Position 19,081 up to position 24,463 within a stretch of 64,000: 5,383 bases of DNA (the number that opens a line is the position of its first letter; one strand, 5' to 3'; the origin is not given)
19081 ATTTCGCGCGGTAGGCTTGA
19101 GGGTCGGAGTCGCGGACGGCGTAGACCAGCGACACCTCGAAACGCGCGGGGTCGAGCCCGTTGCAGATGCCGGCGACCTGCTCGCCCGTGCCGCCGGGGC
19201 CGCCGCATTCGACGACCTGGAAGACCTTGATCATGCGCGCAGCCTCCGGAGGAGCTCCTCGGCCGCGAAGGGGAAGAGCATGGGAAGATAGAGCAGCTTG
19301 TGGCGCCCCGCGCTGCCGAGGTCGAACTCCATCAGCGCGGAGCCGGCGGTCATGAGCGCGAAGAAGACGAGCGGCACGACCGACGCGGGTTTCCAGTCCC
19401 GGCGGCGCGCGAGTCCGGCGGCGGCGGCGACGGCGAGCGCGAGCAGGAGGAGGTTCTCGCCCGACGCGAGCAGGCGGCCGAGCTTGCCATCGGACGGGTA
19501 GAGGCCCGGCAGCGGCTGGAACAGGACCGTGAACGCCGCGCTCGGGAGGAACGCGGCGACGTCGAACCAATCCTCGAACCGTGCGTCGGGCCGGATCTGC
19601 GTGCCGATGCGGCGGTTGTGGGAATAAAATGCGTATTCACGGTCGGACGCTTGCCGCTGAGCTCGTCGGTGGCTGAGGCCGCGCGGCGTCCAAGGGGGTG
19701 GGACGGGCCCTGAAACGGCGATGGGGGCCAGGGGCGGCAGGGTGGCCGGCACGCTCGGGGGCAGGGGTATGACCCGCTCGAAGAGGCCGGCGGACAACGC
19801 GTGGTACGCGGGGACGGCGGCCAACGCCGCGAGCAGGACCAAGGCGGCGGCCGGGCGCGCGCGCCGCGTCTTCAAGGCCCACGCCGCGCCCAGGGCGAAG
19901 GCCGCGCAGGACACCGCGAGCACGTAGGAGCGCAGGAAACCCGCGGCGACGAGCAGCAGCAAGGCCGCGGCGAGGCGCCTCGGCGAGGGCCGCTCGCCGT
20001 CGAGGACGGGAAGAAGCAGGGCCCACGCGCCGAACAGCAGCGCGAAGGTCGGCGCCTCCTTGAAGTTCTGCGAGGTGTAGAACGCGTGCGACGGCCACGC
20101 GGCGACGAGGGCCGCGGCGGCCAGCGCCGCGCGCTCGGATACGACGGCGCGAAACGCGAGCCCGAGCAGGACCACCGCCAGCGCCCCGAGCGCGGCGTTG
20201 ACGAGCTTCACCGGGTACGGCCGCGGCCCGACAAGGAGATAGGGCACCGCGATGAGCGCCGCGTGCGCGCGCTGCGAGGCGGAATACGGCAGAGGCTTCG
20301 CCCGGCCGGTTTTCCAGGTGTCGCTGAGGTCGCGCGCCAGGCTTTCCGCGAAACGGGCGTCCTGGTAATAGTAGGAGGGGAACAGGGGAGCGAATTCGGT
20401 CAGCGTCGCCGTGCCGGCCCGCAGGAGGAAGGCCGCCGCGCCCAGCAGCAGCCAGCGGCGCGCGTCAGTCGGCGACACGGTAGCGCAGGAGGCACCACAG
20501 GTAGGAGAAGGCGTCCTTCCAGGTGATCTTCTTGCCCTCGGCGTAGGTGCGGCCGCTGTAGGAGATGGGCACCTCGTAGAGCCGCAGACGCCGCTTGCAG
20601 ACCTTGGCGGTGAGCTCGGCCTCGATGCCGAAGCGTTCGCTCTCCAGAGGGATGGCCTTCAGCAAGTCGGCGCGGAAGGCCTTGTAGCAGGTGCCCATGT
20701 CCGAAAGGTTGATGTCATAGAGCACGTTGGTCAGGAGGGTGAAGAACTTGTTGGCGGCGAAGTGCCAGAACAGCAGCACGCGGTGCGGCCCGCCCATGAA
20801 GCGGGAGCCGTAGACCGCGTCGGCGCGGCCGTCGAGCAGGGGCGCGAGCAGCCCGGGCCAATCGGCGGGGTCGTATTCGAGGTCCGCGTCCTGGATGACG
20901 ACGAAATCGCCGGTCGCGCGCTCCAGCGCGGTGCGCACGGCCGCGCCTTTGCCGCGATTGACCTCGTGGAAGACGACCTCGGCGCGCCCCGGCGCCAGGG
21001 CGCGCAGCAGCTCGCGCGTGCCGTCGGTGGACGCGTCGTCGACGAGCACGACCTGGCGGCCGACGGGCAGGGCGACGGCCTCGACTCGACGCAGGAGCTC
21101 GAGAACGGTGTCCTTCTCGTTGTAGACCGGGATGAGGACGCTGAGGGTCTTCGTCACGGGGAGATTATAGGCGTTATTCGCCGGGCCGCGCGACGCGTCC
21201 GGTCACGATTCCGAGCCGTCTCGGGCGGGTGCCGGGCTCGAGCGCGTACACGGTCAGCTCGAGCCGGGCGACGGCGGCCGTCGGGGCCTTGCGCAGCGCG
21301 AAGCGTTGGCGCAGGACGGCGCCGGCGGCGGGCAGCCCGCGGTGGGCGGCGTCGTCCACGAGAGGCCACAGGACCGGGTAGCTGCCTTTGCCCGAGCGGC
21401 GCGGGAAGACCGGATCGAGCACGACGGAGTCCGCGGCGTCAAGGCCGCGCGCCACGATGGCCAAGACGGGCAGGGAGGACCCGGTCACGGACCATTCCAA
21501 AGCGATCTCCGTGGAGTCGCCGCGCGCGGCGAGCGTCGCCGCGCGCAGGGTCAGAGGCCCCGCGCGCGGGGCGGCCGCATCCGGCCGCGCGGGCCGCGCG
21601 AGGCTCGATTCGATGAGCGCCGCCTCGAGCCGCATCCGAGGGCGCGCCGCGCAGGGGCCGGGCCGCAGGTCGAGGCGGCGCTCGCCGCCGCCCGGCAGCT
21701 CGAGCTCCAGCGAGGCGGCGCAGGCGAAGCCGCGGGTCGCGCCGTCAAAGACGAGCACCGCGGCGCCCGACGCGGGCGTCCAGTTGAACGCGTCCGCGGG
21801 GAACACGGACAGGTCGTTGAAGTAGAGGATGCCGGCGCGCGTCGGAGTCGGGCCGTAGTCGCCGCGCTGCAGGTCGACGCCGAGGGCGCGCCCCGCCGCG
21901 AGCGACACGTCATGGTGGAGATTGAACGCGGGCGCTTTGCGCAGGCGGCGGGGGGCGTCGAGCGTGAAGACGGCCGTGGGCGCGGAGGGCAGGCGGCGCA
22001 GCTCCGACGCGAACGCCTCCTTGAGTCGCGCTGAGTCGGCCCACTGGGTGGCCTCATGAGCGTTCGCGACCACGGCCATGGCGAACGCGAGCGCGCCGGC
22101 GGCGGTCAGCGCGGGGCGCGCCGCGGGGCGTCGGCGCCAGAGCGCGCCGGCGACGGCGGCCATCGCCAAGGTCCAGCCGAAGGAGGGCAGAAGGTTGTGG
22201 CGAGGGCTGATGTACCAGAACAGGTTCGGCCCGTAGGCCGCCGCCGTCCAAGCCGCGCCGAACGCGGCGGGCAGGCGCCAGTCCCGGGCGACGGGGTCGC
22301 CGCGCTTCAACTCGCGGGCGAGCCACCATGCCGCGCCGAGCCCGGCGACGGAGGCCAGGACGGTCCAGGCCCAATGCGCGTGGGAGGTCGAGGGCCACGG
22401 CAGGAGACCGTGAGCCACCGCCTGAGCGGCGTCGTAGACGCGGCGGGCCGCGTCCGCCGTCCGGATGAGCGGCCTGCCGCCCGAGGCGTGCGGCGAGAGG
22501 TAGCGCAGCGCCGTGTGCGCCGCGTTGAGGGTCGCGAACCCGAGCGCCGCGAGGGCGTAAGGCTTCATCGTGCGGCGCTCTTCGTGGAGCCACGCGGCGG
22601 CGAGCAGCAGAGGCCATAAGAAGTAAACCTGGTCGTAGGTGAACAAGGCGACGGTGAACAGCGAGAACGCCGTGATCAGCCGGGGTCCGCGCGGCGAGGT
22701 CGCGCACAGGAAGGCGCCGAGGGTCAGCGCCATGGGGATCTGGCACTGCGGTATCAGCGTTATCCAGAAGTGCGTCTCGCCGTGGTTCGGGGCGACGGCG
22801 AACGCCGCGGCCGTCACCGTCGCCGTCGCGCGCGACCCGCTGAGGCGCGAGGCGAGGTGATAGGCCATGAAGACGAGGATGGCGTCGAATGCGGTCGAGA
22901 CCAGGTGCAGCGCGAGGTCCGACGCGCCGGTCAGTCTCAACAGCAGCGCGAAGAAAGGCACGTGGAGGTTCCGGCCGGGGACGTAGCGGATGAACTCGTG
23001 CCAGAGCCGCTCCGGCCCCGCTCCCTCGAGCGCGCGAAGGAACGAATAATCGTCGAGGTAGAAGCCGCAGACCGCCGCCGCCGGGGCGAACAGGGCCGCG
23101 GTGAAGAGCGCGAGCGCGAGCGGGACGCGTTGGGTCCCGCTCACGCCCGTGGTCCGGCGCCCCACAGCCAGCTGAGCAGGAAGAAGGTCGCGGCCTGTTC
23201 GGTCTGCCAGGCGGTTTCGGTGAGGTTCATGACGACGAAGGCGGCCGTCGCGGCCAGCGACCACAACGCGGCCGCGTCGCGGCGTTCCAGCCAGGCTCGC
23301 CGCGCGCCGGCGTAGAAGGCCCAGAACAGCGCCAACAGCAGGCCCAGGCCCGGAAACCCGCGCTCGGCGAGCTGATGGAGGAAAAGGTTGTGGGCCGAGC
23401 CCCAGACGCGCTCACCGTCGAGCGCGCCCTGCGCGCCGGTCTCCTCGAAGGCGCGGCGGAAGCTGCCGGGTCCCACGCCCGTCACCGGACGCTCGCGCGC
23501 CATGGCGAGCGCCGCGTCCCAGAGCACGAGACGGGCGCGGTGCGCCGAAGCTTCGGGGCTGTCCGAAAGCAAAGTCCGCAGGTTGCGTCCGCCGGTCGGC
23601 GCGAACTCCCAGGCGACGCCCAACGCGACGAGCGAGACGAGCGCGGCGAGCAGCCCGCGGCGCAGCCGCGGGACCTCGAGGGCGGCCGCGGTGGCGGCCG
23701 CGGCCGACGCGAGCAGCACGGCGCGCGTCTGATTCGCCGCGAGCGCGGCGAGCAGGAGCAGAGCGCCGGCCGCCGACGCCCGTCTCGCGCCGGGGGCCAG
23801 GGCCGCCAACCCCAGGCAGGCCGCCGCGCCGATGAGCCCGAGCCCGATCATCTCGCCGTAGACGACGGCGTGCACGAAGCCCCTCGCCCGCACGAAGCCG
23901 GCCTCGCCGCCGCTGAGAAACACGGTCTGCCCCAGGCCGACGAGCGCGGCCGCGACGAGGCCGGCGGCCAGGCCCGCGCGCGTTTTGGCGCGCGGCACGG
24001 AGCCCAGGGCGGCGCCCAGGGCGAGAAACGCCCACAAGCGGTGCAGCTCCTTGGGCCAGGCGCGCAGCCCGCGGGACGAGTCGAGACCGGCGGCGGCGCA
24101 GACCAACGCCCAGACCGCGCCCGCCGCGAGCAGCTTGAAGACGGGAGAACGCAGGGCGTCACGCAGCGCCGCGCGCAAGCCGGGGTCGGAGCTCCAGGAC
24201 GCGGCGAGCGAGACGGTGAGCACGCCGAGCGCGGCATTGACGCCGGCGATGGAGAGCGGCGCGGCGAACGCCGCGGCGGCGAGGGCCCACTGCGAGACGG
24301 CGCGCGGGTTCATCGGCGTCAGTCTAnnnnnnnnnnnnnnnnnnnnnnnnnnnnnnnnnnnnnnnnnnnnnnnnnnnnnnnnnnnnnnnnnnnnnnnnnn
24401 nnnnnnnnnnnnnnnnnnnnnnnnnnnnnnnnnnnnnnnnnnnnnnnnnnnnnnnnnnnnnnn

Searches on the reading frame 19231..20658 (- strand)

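Call 16: search_protein_families(library=pfam, proteins=[window:19231-20658:-], max_evalue=0.01)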
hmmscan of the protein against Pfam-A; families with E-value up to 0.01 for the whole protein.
window:19231-20658:- (475 aa): 3 families
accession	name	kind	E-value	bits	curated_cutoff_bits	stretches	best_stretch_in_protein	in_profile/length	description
PF13231.12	PMT_2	-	7.5e-05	23.4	26.1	1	133-282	7-154/160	Dolichyl-phosphate-mannose-protein mannosyltransferase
PF09913.15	DUF2142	-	0.0019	17.5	30.1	1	159-291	133-263/395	Predicted membrane protein (DUF2142)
PF19529.4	DUF6057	-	0.0028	17.1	29.8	1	151-285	70-204/569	Family of unknown function (DUF6057)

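Call 91: search_protein_families(library=ncbifam, proteins=[window:19231-20478:-], max_evalue=0.00001)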
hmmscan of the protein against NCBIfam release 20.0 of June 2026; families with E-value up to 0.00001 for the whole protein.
window:19231-20478:- (415 aa): 0 families

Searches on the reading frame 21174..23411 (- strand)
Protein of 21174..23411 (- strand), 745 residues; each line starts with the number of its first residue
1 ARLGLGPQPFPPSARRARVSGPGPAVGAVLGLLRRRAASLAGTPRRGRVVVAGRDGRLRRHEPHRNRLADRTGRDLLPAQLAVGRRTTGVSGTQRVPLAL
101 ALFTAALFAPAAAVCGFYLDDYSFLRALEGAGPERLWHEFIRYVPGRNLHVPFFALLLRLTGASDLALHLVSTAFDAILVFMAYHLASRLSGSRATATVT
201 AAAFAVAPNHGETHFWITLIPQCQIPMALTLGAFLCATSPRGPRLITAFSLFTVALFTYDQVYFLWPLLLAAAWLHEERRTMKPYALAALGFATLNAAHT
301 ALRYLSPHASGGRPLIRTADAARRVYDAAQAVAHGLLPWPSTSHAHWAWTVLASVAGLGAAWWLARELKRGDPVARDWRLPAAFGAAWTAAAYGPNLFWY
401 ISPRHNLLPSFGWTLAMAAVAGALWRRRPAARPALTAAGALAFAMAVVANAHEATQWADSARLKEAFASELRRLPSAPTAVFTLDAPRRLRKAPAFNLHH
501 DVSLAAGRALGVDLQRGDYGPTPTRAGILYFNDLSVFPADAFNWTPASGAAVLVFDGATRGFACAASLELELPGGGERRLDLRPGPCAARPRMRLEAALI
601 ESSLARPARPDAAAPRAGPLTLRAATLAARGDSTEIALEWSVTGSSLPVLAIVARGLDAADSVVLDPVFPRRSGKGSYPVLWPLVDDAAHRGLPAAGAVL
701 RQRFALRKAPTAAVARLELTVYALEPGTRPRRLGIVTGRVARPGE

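Call 16: search_protein_families(library=pfam, proteins=[window:21174-23411:-], max_evalue=0.01)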
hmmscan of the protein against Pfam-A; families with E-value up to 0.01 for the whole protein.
window:21174-23411:- (745 aa): 1 family
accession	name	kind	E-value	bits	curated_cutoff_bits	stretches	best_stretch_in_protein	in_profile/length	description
PF13231.12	PMT_2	-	5.9e-05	23.8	26.1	1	154-293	10-152/160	Dolichyl-phosphate-mannose-protein mannosyltransferase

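Call 91: search_protein_families(library=ncbifam, proteins=[window:21174-23264:-], max_evalue=0.00001)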
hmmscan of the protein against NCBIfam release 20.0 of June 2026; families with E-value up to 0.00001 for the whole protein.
window:21174-23264:- (696 aa): 0 families

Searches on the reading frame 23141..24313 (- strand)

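Call 45: search_protein_families(library=pfam, proteins=[window:23141-24313:-], max_evalue=0.01)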
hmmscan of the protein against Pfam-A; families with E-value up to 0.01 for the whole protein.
window:23141-24313:- (390 aa): 1 family
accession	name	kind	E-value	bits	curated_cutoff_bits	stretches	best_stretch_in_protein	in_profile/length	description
PF04932.20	Wzy_C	-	1.2e-19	71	31.7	1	183-326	2-148/149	O-Antigen ligase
